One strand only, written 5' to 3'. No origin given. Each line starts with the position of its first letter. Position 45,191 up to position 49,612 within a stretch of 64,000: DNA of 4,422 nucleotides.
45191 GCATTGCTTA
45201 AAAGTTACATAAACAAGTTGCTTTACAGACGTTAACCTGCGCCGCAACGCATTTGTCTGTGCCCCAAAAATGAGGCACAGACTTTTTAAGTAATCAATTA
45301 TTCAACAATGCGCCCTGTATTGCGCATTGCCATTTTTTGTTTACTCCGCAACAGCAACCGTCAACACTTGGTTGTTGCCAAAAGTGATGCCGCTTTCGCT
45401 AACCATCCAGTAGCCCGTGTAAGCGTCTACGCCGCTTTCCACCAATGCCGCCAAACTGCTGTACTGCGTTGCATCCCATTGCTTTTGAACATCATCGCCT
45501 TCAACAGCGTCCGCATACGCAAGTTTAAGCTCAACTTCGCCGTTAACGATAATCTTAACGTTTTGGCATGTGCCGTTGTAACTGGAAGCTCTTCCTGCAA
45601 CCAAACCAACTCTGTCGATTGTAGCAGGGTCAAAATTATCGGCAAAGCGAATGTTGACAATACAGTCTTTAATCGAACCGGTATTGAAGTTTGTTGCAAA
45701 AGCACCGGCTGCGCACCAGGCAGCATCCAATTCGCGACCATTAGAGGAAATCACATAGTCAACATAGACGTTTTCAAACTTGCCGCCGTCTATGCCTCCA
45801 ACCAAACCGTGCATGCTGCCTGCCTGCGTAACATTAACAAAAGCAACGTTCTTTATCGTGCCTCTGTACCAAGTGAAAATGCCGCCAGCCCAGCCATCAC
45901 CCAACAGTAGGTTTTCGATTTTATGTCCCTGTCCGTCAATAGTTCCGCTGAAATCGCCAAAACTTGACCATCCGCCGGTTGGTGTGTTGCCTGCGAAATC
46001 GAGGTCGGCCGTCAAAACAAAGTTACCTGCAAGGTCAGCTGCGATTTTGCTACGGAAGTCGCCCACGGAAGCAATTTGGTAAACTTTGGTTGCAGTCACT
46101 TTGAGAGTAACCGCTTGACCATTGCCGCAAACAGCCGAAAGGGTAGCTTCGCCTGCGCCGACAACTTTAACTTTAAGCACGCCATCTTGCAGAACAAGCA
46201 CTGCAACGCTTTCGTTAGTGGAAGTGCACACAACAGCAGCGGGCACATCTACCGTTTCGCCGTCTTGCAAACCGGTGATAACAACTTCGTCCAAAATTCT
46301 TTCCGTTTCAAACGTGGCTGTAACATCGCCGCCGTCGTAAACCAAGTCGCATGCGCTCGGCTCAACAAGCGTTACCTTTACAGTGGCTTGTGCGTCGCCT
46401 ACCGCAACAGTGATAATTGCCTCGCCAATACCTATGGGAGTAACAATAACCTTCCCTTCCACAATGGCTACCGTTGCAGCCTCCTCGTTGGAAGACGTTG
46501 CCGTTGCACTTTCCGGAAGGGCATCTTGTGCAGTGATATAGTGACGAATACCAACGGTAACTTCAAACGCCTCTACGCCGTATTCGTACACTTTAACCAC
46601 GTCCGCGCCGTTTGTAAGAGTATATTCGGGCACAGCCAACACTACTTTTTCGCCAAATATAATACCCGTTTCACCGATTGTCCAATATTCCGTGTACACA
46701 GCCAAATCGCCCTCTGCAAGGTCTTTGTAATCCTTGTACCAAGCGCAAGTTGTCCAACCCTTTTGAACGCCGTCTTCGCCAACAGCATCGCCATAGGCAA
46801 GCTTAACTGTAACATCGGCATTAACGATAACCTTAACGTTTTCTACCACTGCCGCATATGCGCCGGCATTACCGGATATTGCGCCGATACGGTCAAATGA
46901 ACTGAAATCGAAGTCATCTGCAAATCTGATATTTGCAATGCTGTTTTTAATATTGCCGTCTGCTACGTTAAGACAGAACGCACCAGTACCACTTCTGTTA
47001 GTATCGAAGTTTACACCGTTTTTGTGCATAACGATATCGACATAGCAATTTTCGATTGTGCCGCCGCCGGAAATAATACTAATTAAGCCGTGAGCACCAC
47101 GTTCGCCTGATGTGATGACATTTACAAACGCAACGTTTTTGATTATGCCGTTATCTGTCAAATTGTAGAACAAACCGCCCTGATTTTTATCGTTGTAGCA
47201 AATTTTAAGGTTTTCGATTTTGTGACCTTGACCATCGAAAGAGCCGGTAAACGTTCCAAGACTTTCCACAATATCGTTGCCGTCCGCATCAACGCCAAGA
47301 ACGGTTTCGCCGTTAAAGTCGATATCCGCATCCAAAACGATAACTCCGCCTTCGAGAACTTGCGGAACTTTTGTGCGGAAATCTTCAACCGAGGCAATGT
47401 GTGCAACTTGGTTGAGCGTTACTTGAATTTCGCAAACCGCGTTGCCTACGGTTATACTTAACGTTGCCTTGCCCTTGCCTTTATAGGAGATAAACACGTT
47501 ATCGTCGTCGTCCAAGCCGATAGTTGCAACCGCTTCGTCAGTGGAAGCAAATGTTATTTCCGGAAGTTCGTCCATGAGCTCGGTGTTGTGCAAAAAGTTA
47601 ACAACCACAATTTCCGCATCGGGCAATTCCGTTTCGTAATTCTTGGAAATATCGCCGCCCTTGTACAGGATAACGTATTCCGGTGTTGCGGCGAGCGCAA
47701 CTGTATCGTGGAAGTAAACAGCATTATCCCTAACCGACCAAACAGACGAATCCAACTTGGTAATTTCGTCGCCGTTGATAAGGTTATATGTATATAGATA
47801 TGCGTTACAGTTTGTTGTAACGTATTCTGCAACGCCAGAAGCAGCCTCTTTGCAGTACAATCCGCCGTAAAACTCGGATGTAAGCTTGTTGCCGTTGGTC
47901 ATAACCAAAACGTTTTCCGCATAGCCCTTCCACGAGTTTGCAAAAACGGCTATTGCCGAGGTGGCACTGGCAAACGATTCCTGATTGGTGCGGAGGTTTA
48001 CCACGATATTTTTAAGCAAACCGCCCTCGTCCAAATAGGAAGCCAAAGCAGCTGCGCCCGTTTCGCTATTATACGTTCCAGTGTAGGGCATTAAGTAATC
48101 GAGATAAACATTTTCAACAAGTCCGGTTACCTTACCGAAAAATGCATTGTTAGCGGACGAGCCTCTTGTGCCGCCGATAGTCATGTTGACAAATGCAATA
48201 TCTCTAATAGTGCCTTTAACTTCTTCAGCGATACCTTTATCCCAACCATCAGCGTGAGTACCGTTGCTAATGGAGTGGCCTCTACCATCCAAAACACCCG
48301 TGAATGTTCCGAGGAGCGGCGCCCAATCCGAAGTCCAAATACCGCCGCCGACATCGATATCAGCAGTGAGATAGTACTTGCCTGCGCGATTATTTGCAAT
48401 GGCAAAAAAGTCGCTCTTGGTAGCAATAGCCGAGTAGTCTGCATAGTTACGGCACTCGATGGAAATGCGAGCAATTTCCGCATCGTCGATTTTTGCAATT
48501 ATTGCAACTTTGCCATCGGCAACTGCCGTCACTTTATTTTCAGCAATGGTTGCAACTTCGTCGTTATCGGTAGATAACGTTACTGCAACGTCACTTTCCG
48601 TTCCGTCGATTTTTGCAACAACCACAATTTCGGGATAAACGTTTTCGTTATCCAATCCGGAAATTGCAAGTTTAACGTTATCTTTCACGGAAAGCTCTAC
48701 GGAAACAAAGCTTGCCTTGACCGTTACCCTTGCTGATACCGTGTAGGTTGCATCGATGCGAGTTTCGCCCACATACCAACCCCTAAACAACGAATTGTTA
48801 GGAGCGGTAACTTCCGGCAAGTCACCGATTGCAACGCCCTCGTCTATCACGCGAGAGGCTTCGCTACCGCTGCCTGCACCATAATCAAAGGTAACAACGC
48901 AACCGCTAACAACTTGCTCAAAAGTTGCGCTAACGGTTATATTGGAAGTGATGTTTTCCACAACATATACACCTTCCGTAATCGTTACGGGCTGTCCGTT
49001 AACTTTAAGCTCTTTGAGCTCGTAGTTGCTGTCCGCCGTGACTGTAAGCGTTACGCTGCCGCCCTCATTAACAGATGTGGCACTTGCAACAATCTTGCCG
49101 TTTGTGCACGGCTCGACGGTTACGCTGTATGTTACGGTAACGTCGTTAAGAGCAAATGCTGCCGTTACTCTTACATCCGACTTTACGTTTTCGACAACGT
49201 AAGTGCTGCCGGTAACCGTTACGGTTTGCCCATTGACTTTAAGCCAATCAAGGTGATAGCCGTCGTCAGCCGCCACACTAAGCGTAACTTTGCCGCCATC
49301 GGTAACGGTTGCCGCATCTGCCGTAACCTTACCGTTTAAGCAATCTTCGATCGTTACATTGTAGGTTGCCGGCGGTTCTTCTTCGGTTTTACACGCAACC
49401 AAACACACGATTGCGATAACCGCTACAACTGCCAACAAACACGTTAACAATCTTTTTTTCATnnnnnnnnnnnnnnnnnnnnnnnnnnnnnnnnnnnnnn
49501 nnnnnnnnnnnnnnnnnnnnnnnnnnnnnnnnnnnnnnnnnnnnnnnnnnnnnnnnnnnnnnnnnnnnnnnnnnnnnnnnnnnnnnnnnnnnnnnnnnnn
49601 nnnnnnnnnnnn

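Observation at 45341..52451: A recurrent ~250-aa module present six times in three lipoproteins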

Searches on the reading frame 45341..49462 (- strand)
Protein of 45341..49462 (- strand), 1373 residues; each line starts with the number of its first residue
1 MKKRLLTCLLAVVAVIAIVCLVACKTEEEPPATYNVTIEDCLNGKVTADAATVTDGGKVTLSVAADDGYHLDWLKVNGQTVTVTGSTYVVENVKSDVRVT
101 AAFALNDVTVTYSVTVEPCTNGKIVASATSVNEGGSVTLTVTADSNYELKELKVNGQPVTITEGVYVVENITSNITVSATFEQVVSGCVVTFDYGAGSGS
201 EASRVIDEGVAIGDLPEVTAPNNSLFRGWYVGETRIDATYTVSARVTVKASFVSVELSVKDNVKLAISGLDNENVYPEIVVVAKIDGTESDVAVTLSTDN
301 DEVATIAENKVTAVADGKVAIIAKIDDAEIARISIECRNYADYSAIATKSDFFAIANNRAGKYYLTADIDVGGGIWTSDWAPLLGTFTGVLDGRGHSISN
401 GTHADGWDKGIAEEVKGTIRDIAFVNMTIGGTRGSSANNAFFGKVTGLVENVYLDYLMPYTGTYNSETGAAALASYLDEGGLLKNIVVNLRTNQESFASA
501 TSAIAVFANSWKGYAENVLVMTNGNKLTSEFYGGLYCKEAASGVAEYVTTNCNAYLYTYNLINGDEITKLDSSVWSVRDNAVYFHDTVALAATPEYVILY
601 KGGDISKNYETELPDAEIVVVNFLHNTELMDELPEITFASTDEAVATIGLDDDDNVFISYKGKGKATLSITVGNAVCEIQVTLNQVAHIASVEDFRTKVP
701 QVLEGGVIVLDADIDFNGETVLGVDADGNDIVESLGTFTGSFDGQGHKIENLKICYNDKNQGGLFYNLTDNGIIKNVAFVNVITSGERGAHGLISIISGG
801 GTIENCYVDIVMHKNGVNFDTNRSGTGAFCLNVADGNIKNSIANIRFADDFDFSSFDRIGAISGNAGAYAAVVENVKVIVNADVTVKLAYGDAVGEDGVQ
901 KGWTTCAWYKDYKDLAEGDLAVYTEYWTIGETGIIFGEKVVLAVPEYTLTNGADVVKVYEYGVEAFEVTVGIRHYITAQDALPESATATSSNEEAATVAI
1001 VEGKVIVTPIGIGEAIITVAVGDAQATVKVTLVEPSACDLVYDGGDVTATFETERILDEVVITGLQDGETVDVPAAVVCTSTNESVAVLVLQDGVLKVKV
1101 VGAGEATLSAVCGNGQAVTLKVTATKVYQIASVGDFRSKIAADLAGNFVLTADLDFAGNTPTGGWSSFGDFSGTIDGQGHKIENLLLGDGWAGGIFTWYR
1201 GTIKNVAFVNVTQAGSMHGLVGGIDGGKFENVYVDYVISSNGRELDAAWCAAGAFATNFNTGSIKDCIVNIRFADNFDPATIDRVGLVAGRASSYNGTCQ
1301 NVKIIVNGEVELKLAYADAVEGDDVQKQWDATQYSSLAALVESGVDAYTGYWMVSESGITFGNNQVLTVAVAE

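Call 3: search_protein_families(library=pfam, proteins=[window:45341-49462:-], max_evalue=1)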
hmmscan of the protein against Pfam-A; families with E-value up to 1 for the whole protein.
window:45341-49462:- (1373 aa): 4 families
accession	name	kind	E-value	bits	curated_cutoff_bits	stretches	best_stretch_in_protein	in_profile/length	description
PF18998.6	Flg_new_2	-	9.2e-15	54.8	23.6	2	112-183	1-71/73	Divergent InlB B-repeat domain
PF05345.18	He_PIG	-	0.0077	17.1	24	1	31-116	8-95/96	Putative Ig domain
PF18582.6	HZS_alpha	-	0.017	16.1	26.6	0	114-162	32-79/98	Hydrazine synthase alpha subunit middle domain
PF01105.29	EMP24_GP25L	-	0.8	10.2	25.9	0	89-148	14-76/182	emp24/gp25L/p24 family/GOLD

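Call 4: search_protein_families(library=ncbifam, proteins=[window:45341-49462:-], max_evalue=1)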
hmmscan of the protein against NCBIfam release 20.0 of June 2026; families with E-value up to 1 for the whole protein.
window:45341-49462:- (1373 aa): 0 families

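Call 8: search_solved_structures(query=window:45341-49462:-, max_evalue=1, show_alignments=2)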
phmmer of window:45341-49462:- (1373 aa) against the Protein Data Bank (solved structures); distinct sequences matched with E-value up to 1: 3.
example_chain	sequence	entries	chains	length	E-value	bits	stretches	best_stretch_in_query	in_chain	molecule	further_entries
7lrg_G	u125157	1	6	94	0.049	14.5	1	49-119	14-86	Myosin-binding protein C, cardiac-type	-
1pd6_A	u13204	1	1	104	0.063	14.1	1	49-110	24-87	Myosin-binding protein C, cardiac-type, Domain C2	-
5k6p_A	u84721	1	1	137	0.14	13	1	50-102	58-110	Myosin-binding protein C, cardiac-type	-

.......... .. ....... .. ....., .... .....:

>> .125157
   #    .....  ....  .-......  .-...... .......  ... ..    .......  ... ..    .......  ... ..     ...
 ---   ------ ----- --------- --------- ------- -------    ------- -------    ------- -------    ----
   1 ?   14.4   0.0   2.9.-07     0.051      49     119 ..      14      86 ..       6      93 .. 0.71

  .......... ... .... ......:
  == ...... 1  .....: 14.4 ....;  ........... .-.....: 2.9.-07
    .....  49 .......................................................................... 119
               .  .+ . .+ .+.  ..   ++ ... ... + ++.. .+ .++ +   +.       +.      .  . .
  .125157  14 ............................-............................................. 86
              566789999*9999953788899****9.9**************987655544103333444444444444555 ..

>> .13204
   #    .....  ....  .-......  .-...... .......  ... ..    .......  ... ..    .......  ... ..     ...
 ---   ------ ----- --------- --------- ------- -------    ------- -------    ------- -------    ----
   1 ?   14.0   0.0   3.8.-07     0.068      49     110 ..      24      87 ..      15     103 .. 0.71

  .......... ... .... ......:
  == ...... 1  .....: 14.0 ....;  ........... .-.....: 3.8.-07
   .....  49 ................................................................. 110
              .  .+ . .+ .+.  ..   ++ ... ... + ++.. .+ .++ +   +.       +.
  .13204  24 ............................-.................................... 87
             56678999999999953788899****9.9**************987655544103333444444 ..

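Call 79: find_related_loci(query=window:45341-49462:-, collection=metagenome_contigs, flank=1000)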
Query window:45341-49462:- (1373 aa) in metagenome_contigs; peptide patterns used: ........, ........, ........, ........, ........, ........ (x = any residue, [..] = any of these).
75 stretches matched a pattern, but none encodes a relative of the query by tblastn (E <= 1e-3).

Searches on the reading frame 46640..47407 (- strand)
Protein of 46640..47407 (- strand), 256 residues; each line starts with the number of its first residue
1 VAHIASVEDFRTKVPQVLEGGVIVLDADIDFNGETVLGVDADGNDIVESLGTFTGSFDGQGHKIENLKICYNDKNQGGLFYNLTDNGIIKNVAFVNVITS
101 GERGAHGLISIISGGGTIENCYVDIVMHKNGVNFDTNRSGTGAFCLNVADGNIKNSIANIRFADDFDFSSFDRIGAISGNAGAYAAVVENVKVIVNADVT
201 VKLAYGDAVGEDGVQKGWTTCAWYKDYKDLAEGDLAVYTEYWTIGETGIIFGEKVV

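Call 11: find_homologous_proteins(query=A1, max_evalue=0.001)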
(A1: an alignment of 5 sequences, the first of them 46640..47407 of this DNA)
Query A1 (5 sequences) (256 aa, profile of the alignment): 19 proteins with E <= 0.001 among 6656 candidates.
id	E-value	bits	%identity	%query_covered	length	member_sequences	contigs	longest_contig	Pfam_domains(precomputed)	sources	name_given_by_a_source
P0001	1.1e-55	207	29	37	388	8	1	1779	-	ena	-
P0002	8.7e-51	191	30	51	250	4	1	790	-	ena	-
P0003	3.0e-11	61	26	40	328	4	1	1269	-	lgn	-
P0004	1.3e-10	59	24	80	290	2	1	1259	PF07581.18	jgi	jgi:hypothetical protein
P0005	1.9e-10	59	38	29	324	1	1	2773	PF07581.18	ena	-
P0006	4.4e-10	57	38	29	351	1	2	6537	PF07581.18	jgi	-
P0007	1.2e-9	56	34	28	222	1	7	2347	PF07581.18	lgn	-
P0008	2.1e-9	55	42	27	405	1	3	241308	PF07581.18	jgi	jgi:trimeric autotransporter adhesin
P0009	3.0e-9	55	38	30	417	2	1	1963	-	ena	-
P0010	4.3e-9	54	31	27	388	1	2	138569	PF07581.18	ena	-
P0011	1.5e-8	52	40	28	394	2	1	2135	PF07581.18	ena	-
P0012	2.1e-8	52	28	38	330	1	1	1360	-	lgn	-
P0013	4.2e-8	51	29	41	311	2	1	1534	PF05342.20,PF07580.21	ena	-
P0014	2.3e-7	48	36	9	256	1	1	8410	-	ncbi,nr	ncbi:MAG: hypothetical protein IJB49_04640, partial [Clostridia bacterium]|nr:hypothetical protein [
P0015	4.3e-7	48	37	25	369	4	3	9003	PF07581.18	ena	-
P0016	4.3e-5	41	41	29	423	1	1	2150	PF18998.7,PF07581.18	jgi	-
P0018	2.2e-4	39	30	28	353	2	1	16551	PF07581.18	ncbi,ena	-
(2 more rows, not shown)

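Call 20: search_protein_representatives(alignment_id=A1)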
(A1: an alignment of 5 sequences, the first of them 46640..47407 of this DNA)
Query: 5 sequences, 250 profile positions. Proteins with E-value up to 0.001 (for the whole library): 40849; up to 1e-10: 12152; up to 1e-30: 1120. The best 150 are listed.
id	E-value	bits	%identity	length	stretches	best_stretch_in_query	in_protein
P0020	6.1e-249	838.1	-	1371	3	1-250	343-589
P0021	6.1e-169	576.0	-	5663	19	4-230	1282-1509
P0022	5.3e-147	504.2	-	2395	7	6-248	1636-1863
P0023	1.4e-142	489.7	-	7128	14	3-155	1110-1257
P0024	1.4e-135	466.8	-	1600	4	2-247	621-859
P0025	2.6e-135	465.9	-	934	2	1-249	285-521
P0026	1.0e-134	463.9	-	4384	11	2-148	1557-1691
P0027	1.4e-123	427.4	-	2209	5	1-247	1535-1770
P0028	1.8e-122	423.8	-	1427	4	2-249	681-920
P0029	9.4e-122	421.4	-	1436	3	1-250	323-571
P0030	6.7e-118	408.8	-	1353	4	3-248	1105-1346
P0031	1.1e-117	408.2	-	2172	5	4-245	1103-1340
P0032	2.1e-117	407.2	-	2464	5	6-248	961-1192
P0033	1.1e-116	404.9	-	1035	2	2-249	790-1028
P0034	6.9e-115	399.0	-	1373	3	2-249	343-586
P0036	1.3e-111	388.2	-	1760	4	1-243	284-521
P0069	1.1e-77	277.1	-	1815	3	1-245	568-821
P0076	9.4e-77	274.0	-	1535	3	2-243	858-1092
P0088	6.4e-72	258.2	-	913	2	1-247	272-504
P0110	7.8e-66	238.3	-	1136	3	4-247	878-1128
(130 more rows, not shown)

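Call 49: search_protein_families(library=pfam, proteins=[P0024, P0028, P0036, P0069, P0076, P0110], max_evalue=0.0001)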
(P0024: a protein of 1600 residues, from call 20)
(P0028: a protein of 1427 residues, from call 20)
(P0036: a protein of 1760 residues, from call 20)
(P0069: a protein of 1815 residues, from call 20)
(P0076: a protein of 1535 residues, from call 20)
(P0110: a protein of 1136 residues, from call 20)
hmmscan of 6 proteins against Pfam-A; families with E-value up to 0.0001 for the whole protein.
P0024 (1600 aa): 4 families
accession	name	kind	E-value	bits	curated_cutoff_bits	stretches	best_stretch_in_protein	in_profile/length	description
PF18998.6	Flg_new_2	-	1.8e-13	50.7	23.6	1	46-109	7-69/73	Divergent InlB B-repeat domain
PF05342.19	Peptidase_M26_N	-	1.4e-12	47.8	27.7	0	1354-1459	142-247/250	M26 IgA1-specific Metallo-endopeptidase N-terminal region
PF09479.16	Flg_new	-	4.3e-11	43.2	27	1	115-181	2-65/65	Listeria-Bacteroides repeat domain (List_Bact_rpt)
PF16738.10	CBM26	-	4.1e-05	24.1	28.1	1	935-1000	5-67/70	Starch-binding module 26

P0028 (1427 aa): 2 families
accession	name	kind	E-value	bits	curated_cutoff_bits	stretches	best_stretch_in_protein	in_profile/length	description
PF09479.16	Flg_new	-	2.3e-16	60.1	27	1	188-253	1-65/65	Listeria-Bacteroides repeat domain (List_Bact_rpt)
PF05342.19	Peptidase_M26_N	-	9.2e-15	55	27.7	1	937-1018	144-223/250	M26 IgA1-specific Metallo-endopeptidase N-terminal region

P0036 (1760 aa): 3 families
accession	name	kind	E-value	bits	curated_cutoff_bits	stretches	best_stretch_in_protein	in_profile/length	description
PF02368.24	Big_2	-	6.3e-26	90.6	22.8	2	135-203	8-79/79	Bacterial Ig-like domain (group 2)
PF21461.3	HL_N-beta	-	3.3e-09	36.8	27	0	162-195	15-46/57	Hyaluronate lyase, N-terminal beta-sheet domain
PF07581.17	Glug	-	2.7e-08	34.1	20.5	0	1209-1231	7-28/28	The GLUG motif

P0069 (1815 aa): 0 families

P0076 (1535 aa): 1 family
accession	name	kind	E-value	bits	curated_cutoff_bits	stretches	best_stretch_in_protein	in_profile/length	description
PF18676.6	MBG_2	-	9.1e-07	29.8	25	1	185-255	3-71/72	MBG domain (YGX type)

P0110 (1136 aa): 1 family
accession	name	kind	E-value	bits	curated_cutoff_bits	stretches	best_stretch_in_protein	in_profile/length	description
PF08402.16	TOBE_2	-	3.8e-05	24.2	21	0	472-517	15-64/76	TOBE domain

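Call 64: find_encoding_contigs(protein=P0088, flank=10000, max_places=1)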
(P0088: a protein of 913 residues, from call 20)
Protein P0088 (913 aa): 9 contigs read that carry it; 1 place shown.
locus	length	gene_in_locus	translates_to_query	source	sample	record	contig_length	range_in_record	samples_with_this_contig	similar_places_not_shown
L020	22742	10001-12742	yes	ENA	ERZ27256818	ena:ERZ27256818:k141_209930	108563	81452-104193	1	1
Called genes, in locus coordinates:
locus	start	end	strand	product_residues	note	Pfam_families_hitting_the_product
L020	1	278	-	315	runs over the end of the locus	PF01022:HTH_5 (weak), PF12840:HTH_20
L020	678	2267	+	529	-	PF01547:SBP_bac_1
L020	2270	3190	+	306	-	PF00528:BPD_transp_1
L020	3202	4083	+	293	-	PF00528:BPD_transp_1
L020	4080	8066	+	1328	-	PF13750:Big_3_3 (faint), PF19077:Big_13 (faint), PF16403:Bact_surface_Ig-like (faint)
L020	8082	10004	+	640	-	PF03648:Glyco_hydro_67N (weak), PF16126:DUF4838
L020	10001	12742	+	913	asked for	PF02368:Big_2 (weak), PF26182:Ig_NUP210_5th (faint), PF21461:HL_N-beta (faint), PF22359:Big-like (faint), PF02368:Big_2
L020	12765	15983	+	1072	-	PF09479:Flg_new, PF02368:Big_2 (faint), PF21461:HL_N-beta (faint), PF26918:Ig_Eae (weak)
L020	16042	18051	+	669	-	PF16334:DUF4964, PF17168:DUF5127, PF16335:GtaA_6_Hairpin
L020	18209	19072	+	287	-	PF00781:DAGK_cat, PF19279:YegS_C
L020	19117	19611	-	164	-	PF06713:bPH_4 (weak)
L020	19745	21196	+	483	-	PF01554:MatE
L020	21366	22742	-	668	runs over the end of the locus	-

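Call 75: find_encoding_contigs(protein=P0020, flank=6000, max_places=3)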
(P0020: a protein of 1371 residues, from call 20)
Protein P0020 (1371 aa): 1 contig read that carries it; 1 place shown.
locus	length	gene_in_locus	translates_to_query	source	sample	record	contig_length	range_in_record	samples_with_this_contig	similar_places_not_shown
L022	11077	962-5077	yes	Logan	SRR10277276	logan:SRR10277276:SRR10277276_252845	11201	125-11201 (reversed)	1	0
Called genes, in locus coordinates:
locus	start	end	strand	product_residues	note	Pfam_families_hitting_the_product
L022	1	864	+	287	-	?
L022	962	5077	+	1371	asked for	PF18998:Flg_new_2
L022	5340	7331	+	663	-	PF16334:DUF4964, PF17168:DUF5127, PF16335:GtaA_6_Hairpin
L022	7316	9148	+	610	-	PF02838:Glyco_hydro_20b, PF00728:Glyco_hydro_20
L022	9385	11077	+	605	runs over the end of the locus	?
